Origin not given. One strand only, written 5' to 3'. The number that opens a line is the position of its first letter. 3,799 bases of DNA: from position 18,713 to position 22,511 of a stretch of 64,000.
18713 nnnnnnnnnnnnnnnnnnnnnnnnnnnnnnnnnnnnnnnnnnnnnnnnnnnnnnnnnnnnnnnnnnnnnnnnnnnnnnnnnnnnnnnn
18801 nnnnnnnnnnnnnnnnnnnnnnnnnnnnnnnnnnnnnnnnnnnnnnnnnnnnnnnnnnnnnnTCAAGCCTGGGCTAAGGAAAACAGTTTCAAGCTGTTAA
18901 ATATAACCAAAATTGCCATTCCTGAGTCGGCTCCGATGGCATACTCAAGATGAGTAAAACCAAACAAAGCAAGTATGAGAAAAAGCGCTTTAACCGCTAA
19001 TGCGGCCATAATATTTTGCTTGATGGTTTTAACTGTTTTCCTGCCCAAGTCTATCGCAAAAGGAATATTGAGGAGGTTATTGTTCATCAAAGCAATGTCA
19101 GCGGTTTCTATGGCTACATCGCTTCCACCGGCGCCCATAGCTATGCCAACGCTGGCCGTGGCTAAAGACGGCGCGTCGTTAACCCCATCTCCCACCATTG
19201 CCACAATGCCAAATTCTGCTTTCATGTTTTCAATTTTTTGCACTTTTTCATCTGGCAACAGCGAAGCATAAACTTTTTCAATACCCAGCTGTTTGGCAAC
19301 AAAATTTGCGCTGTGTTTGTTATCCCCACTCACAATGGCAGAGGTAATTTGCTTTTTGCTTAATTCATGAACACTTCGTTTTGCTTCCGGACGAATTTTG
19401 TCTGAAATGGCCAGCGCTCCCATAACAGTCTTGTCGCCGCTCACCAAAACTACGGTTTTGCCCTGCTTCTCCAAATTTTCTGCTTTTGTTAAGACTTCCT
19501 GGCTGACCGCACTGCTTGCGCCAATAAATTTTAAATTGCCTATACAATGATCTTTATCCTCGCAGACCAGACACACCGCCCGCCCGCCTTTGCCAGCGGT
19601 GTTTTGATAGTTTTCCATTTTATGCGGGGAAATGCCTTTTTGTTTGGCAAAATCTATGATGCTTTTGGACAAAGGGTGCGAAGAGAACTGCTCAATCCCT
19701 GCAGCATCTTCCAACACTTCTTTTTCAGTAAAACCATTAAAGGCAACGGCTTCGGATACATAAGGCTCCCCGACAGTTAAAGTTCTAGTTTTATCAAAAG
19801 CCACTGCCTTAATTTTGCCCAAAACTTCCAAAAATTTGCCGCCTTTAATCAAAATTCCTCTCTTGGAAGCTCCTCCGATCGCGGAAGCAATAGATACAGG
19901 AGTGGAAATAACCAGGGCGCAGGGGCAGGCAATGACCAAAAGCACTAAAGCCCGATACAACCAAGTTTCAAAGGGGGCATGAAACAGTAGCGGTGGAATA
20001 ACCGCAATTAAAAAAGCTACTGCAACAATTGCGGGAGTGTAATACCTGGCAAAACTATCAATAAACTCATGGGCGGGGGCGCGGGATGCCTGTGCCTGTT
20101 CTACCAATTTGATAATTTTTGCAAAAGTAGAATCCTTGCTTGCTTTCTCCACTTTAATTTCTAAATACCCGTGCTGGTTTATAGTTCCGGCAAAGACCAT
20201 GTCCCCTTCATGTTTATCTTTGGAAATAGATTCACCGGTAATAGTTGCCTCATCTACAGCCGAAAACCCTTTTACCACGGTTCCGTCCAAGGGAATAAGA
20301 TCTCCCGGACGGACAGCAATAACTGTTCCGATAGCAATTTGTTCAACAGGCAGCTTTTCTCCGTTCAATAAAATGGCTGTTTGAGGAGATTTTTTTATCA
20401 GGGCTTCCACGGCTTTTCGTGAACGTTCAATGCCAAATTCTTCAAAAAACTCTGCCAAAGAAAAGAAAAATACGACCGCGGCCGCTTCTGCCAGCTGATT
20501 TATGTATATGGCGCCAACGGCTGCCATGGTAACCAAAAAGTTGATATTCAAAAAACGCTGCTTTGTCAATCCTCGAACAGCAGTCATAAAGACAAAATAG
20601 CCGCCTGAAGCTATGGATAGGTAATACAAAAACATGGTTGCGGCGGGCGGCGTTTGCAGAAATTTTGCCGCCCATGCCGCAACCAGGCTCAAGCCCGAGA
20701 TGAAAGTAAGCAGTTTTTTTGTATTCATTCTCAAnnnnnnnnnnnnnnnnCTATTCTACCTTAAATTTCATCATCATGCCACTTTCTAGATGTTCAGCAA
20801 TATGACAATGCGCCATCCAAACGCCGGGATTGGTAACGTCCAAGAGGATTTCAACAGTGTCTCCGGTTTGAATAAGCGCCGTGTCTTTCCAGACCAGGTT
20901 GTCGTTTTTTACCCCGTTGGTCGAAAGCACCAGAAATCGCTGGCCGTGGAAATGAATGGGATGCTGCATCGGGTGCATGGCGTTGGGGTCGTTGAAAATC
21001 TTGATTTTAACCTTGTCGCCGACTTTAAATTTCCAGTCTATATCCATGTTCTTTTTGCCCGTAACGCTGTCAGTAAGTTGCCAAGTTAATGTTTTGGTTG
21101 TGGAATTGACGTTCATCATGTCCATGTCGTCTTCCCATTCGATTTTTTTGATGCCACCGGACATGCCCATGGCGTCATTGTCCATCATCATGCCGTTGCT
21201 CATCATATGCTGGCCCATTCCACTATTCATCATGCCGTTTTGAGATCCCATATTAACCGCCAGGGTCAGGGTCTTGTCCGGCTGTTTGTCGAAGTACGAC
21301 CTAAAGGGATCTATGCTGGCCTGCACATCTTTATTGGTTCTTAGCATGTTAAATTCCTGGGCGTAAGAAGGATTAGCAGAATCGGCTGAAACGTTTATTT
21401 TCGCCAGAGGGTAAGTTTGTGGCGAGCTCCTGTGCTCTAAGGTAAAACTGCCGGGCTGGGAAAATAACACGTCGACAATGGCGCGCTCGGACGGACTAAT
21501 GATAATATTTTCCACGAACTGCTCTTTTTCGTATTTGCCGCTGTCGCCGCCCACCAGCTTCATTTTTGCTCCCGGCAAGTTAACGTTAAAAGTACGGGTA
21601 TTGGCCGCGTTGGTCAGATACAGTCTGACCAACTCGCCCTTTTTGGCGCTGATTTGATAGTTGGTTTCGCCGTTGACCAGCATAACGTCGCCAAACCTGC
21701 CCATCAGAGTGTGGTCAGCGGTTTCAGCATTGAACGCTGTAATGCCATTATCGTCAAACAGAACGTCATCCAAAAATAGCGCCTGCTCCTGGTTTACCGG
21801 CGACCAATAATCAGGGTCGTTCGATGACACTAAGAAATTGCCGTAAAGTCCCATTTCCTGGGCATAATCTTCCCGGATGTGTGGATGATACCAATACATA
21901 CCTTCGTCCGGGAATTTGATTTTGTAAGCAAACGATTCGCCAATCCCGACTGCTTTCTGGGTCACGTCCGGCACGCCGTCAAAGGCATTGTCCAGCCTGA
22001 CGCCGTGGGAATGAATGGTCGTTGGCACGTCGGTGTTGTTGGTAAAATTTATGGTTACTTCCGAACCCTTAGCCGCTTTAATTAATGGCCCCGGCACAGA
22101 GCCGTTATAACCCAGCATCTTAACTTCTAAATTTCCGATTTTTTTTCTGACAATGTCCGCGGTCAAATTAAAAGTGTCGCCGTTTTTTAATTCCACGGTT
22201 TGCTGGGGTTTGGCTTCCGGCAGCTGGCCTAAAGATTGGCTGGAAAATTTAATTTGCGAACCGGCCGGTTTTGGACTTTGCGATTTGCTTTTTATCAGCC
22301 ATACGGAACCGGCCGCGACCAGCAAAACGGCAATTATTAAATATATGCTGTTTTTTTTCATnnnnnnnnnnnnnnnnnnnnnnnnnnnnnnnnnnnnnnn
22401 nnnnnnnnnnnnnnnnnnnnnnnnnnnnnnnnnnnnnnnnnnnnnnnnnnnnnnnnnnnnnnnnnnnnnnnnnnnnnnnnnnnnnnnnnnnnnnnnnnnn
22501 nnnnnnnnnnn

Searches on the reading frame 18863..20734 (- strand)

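Call 29: search_protein_families(library=ncbifam, proteins=[window:18863-20734:-], max_evalue=1e-10)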
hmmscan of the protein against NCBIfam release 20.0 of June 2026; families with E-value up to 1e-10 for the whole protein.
window:18863-20734:- (623 aa): 18 families
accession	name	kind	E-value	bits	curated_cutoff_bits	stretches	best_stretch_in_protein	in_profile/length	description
TIGR01525.1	ATPase-IB_hvy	subfamily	8e-176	586.2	346.25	1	64-617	1-560/560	heavy metal translocating P-type ATPase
NF008262.1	PRK11033.1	equivalog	3.9e-166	554.6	1005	1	15-618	131-728/731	zinc/cadmium/mercury/lead-transporting ATPase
TIGR01512.1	ATPase-IB2_Cd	subfamily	6.1e-152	506.8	313.5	2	64-435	1-352/494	cadmium family heavy metal-translocating P-type ATPase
NF033775.1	P_type_ZntA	exception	2.6e-149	498.8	1240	1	20-618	141-729/732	Zn(II)/Cd(II)/Pb(II) translocating P-type ATPase ZntA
TIGR01511.1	ATPase-IB1_Cu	subfamily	3e-120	402.6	397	1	63-617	19-541/542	copper-translocating P-type ATPase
NF007952.0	PRK10671.1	equivalog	4.3e-104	349.4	1316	1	84-588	292-795/838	copper-exporting P-type ATPase CopA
TIGR01494.1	ATPase_P-type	subfamily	4.1e-81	272.8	62.3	1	86-593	4-464/478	HAD-IC family P-type ATPase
TIGR01497.1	kdpB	equivalog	5.3e-48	163.6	527.9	1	92-555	78-554/675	potassium-transporting ATPase subunit KdpB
TIGR01647.1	ATPase-IIIA_H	equivalog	1.5e-42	145.7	615.5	1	64-621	38-645/755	plasma-membrane proton-efflux P-type ATPase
NF010609.0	PRK14010.1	equivalog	1.9e-42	145.3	1323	1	131-570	121-572/673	K(+)-transporting ATPase subunit B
TIGR01517.1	ATPase-IIB_Ca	equivalog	2.7e-32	111.9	507.05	1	375-592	479-710/882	calcium-translocating P-type ATPase, PMCA-type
TIGR01522.1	ATPase-IIA2_Ca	equivalog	5.7e-31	107.1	798.3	2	488-586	567-667/854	calcium-transporting P-type ATPase, PMR1-type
TIGR01116.1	ATPase-IIA1_Ca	equivalog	1.1e-30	106.4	703.4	1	412-575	428-609/799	calcium-translocating P-type ATPase, SERCA-type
TIGR01523.1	ATPase-IID_K-Na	equivalog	1.5e-27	95.7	645.05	1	488-590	671-776/997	potassium/sodium efflux P-type ATPase, fungal-type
TIGR01106.1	ATPase-IIC_X-K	subfamily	1.8e-24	85.7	946.1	1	453-580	624-755/997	Na,H/K antiporter P-type ATPase subunit alpha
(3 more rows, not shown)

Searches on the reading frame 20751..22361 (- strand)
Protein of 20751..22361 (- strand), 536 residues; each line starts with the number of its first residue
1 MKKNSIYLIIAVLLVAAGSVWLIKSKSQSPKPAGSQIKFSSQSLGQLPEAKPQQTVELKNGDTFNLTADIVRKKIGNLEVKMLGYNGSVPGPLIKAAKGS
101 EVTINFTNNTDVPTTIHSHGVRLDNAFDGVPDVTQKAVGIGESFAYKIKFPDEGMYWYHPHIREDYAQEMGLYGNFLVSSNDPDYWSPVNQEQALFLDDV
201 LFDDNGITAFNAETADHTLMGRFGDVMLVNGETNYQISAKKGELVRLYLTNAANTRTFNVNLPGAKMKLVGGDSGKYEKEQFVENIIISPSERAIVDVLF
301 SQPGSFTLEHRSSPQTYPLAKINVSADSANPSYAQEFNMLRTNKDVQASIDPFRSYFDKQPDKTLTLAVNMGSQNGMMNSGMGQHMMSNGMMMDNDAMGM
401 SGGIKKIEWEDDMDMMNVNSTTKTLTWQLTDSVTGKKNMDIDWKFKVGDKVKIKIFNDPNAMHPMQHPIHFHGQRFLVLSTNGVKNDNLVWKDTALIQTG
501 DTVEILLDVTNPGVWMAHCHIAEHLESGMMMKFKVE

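Call 29: search_protein_families(library=ncbifam, proteins=[window:20751-22361:-], max_evalue=1e-10)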
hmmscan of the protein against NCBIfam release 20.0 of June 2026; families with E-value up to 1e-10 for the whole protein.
window:20751-22361:- (536 aa): 8 families
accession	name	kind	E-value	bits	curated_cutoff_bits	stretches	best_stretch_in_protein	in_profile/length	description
NF008205.1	PRK10965.1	equivalog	1.2e-48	166.3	525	1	64-535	48-528/529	multicopper oxidase CueO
TIGR01480.1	copper_res_A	subfamily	2.8e-37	128.4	478.95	1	55-200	39-181/593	copper resistance system multicopper oxidase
TIGR03389.1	laccase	equivalog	1.1e-28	100.4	558.9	1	81-299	23-248/539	laccase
TIGR03388.1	ascorbase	equivalog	1.2e-23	83.6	614.8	1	82-239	22-180/542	L-ascorbate oxidase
NF008135.0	PRK10883.1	equivalog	6.7e-16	57.8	581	1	76-302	61-287/471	cell division protein FtsP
TIGR03390.1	ascorbOXfungal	equivalog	4.9e-15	55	445.35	0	85-233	32-180/538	L-ascorbate oxidase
TIGR02376.1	Cu_nitrite_red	equivalog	4.1e-14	52.6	296.3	0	77-181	44-147/326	copper-containing nitrite reductase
NF045554.1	AmiPhnlOxPhsA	equivalog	7e-12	44.7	950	0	483-535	517-570/581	O-aminophenol oxidase PhsA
